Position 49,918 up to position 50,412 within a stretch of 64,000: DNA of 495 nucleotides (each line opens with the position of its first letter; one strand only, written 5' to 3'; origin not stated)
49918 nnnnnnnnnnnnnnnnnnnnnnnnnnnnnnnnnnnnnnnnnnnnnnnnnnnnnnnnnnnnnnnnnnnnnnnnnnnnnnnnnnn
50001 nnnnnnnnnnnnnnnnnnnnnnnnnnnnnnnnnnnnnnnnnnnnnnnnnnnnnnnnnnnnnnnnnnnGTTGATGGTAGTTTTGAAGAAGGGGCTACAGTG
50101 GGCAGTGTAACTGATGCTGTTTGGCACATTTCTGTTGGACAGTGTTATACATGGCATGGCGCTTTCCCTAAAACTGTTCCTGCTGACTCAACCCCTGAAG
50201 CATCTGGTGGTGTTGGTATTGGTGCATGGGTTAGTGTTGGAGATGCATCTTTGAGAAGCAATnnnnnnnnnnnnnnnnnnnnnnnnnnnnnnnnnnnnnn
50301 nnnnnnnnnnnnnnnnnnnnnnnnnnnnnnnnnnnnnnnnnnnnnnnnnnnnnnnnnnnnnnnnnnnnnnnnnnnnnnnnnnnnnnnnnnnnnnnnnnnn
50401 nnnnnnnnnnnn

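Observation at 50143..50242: Shared anchor-like motif in two different tailspike/fibre proteins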

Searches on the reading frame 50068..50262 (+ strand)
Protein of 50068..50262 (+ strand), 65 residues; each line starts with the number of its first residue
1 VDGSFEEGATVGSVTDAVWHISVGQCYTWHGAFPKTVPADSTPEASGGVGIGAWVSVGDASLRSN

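Call 54: search_protein_representatives(alignment_id=A2)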
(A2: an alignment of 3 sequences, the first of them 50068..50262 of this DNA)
Query: 3 sequences, 69 profile positions. Proteins with E-value up to 0.001 (for the whole library): 2339; up to 1e-10: 1399; up to 1e-30: 8. The best 150 are listed.
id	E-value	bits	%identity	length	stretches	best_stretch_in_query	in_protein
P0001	9.6e-64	227.3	-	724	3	9-68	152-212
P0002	1.6e-37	143.3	-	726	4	5-62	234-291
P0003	2.5e-35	136.3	-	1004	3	9-66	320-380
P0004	9.3e-34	131.2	-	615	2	8-66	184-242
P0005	4.3e-33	129.1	-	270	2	5-63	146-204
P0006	1.5e-32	127.4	-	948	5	8-63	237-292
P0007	9.6e-32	124.8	-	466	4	5-67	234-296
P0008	3.7e-31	122.9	-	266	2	8-67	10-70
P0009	7.8e-30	118.6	-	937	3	9-63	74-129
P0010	9.3e-30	118.4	-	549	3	10-63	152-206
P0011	1.5e-29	117.8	-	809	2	10-64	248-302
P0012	3.5e-29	116.6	-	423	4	9-63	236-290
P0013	3.7e-29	116.5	-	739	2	11-68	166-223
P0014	1.8e-28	114.3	-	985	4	7-62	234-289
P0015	4.0e-27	110.0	-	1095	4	10-62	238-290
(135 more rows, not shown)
